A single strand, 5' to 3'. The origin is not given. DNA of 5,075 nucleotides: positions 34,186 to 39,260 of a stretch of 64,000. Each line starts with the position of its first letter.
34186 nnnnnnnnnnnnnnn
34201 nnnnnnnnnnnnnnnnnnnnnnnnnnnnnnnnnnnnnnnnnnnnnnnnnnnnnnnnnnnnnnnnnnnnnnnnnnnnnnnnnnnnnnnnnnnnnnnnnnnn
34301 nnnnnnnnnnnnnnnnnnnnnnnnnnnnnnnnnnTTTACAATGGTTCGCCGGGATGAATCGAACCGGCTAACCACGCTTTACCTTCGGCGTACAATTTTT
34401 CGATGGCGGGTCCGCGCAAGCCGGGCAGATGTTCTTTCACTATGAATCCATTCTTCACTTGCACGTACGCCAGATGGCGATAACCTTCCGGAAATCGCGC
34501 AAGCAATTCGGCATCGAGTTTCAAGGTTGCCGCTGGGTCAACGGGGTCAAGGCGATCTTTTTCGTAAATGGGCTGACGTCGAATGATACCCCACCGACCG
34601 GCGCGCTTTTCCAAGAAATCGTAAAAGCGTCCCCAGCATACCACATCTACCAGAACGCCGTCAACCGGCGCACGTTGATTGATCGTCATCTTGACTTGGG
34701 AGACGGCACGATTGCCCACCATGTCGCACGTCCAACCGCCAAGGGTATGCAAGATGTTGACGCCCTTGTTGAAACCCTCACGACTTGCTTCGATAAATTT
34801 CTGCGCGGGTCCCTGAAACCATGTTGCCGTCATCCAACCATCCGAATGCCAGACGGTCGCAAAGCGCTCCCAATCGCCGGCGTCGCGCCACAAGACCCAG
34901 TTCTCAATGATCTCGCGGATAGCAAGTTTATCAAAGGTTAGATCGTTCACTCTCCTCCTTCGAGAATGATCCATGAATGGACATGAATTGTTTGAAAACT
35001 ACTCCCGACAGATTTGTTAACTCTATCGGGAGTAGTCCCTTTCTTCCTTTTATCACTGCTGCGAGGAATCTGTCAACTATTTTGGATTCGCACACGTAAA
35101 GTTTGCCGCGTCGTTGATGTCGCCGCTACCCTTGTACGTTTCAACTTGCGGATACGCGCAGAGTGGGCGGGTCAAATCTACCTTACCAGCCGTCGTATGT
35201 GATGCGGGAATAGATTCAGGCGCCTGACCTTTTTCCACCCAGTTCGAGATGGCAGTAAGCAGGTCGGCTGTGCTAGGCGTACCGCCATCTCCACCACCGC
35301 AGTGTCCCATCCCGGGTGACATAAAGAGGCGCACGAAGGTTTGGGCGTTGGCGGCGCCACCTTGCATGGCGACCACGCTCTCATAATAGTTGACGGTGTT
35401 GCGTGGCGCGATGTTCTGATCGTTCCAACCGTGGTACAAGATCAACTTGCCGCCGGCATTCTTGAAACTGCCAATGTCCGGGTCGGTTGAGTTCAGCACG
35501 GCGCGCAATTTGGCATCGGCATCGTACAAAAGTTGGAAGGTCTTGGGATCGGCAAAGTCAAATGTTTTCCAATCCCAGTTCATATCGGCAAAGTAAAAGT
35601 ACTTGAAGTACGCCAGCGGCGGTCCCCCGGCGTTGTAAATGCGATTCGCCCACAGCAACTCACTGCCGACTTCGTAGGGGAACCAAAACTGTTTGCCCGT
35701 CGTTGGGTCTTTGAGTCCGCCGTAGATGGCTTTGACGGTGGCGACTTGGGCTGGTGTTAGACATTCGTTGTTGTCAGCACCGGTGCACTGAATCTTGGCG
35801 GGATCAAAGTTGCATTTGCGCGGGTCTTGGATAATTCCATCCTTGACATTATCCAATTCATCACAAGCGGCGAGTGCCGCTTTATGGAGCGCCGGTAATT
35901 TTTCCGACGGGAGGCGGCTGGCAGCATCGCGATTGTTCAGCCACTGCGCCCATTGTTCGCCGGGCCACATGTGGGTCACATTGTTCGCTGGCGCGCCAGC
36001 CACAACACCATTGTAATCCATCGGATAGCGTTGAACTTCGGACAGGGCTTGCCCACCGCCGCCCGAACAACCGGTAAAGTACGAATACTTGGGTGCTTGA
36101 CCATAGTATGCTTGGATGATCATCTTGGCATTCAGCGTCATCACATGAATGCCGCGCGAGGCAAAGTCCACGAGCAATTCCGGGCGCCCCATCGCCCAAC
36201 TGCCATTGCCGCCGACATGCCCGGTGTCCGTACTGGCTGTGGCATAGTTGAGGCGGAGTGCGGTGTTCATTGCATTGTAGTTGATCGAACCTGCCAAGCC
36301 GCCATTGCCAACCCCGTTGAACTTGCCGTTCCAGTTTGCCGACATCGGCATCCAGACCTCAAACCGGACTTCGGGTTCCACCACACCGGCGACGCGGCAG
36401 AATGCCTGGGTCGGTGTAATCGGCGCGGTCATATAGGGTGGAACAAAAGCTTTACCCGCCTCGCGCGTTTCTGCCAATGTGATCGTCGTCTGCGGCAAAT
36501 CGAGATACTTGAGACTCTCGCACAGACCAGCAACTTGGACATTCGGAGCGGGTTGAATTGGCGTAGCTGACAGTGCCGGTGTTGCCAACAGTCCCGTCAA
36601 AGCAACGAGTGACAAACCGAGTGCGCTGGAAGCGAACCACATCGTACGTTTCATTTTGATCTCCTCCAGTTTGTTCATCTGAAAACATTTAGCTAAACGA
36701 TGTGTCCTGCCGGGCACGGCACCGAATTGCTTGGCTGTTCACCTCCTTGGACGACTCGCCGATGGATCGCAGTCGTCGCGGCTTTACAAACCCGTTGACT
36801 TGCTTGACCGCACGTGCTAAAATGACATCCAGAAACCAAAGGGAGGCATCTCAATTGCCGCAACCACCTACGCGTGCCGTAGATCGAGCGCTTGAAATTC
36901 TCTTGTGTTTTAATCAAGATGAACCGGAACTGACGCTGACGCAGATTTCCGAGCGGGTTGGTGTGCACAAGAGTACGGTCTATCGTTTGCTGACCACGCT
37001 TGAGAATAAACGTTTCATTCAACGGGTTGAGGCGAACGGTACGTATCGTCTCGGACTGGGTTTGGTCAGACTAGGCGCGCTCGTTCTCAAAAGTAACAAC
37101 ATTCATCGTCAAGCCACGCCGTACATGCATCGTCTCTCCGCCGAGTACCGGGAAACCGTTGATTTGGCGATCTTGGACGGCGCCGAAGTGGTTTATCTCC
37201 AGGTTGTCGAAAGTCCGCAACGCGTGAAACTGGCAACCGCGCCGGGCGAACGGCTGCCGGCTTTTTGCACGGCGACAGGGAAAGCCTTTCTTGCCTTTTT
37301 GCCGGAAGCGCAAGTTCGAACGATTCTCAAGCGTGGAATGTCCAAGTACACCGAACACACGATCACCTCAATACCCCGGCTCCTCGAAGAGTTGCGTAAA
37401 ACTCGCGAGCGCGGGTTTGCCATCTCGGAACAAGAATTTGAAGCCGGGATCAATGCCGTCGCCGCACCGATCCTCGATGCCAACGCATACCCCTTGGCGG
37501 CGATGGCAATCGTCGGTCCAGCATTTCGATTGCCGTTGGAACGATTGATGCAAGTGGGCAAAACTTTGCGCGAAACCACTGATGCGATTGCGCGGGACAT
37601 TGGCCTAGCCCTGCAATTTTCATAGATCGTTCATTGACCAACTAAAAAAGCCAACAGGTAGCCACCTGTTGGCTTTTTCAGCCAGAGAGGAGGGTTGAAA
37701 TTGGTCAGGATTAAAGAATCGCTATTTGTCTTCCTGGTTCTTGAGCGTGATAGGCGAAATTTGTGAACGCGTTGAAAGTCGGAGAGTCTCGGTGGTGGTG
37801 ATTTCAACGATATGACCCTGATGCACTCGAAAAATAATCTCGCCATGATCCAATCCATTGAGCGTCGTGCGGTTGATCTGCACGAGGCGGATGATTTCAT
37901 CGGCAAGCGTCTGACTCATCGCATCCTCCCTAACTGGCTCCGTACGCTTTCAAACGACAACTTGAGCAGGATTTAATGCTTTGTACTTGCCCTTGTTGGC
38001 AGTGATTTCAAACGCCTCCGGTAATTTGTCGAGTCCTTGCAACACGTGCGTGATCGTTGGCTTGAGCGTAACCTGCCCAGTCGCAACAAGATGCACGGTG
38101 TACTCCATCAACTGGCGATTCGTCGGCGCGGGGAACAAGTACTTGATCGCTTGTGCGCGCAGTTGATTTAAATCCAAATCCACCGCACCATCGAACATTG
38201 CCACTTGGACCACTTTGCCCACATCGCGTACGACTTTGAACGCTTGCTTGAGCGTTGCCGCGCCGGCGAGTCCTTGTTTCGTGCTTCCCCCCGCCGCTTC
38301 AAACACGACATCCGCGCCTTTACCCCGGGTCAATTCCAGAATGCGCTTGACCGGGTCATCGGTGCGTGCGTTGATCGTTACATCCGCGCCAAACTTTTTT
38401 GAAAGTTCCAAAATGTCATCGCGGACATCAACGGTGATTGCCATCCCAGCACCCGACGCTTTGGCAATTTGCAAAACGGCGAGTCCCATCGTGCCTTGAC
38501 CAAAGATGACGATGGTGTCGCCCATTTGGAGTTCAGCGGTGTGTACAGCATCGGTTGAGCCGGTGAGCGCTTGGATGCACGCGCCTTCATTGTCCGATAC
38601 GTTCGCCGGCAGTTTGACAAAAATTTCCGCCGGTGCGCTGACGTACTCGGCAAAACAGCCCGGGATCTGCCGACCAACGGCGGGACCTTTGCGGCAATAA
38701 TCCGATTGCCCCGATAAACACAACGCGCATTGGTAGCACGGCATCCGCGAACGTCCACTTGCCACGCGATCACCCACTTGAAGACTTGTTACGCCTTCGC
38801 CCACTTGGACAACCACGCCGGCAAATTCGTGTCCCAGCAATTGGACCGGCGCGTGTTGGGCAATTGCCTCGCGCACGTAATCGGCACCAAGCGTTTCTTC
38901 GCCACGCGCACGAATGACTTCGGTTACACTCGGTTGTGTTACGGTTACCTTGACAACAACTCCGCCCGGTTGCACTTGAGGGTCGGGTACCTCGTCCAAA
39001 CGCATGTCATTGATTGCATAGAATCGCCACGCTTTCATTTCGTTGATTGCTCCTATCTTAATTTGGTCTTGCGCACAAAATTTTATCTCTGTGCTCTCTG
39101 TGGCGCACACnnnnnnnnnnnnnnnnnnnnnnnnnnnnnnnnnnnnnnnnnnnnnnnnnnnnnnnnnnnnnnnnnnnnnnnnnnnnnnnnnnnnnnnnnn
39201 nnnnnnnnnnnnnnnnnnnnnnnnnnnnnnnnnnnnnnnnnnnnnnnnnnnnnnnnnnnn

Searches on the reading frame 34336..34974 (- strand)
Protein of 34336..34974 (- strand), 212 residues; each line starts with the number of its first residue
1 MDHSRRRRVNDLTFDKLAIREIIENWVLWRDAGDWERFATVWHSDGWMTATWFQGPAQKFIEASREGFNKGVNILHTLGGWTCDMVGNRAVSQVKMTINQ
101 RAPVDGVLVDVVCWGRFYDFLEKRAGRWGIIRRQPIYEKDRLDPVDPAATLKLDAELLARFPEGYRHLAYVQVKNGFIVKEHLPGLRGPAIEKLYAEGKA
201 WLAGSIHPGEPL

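Call 15: search_protein_families(library=pfam, proteins=[window:34336-34974:-], max_evalue=0.001)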
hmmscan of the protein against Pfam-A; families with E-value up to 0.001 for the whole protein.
window:34336-34974:- (212 aa): 1 family
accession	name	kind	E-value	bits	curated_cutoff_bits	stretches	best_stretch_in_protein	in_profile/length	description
PF13577.12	SnoaL_4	-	2.8e-13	50.4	24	1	15-133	5-125/126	SnoaL-like domain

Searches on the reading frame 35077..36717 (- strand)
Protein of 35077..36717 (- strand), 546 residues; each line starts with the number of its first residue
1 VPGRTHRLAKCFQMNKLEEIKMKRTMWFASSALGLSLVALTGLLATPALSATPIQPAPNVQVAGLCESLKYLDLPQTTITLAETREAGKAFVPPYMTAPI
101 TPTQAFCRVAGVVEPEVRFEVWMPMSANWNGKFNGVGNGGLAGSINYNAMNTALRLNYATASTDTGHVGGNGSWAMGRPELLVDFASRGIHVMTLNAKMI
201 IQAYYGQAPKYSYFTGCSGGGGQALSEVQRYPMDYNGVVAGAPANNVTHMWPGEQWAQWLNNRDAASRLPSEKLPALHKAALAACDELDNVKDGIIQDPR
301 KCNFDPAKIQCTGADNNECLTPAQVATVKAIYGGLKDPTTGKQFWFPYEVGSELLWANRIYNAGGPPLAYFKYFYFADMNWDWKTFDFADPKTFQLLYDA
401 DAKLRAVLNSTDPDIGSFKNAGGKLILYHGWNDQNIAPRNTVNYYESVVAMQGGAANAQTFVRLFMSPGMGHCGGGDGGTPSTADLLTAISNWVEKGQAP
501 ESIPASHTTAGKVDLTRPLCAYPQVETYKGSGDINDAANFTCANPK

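Call 15: search_protein_families(library=pfam, proteins=[window:35077-36717:-], max_evalue=0.001)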
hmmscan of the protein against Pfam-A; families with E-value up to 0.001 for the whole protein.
window:35077-36717:- (546 aa): 2 families
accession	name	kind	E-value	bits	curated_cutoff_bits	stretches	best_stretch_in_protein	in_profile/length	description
PF07519.17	Tannase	-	5.2e-112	375.6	29.8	1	105-543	8-490/490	Tannase and feruloyl esterase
PF00326.27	Peptidase_S9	-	0.00063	19.7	22.6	0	419-475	139-190/213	Prolyl oligopeptidase family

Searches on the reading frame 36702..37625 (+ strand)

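Call 15: search_protein_families(library=pfam, proteins=[window:36702-37625:+], max_evalue=0.001)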
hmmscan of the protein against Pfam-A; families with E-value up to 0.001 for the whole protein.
window:36702-37625:+ (307 aa): 10 families
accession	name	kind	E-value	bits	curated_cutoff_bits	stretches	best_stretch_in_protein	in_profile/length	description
PF01614.24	IclR_C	-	5.4e-44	150.2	24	1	128-297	3-173/174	Bacterial transcriptional regulator IclR C-terminal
PF09339.16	HTH_IclR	-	2.2e-17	63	22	1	59-109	1-51/52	IclR helix-turn-helix domain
PF01978.25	TrmB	-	5.7e-06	26.5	25.6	1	75-112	21-58/68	Sugar-specific transcriptional regulator TrmB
PF01047.28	MarR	-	7.8e-06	26.1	24.6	1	65-109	7-50/59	MarR family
PF25213.1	HVO_A0261_N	-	1.1e-05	25.7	35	1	79-117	27-63/86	HVO_A0261 N-terminal domain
PF13384.12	HTH_23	-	2e-05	24.7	24.6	1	61-100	5-41/50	Homeodomain-like domain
PF08279.18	HTH_11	-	3e-05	24.2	25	1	62-103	1-42/55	HTH domain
PF12802.13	MarR_2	-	3.1e-05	24.5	27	1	73-112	16-56/61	MarR family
PF13412.12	HTH_24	-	0.00024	21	21.9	1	66-106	8-47/48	Winged helix-turn-helix DNA-binding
PF02082.26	Rrf2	-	0.00057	20.5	30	0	58-117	3-65/132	Iron-dependent Transcriptional regulator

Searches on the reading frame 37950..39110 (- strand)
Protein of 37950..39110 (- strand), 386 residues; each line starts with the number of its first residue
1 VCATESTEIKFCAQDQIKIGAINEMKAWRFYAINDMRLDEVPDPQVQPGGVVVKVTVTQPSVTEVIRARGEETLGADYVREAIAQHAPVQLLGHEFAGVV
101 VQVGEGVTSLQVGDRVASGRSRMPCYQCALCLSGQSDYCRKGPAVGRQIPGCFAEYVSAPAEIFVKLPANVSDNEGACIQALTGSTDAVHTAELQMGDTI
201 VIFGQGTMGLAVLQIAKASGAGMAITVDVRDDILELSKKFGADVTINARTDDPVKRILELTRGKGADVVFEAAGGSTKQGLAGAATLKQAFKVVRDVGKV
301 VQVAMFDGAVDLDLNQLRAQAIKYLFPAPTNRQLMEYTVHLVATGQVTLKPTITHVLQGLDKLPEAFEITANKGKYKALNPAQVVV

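Call 15: search_protein_families(library=pfam, proteins=[window:37950-39110:-], max_evalue=0.001)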
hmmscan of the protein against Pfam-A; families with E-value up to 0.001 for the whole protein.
window:37950-39110:- (386 aa): 3 families
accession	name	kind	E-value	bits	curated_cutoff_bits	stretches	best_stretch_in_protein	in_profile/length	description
PF00107.32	ADH_zinc_N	-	4.4e-21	75.6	31.8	1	208-319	2-104/129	Zinc-binding dehydrogenase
PF08240.17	ADH_N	-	1.6e-19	70.5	23.5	1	49-168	3-103/104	Alcohol dehydrogenase GroES-like domain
PF13602.12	ADH_zinc_N_2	-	2.2e-10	42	27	1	240-369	1-122/134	Zinc-binding dehydrogenase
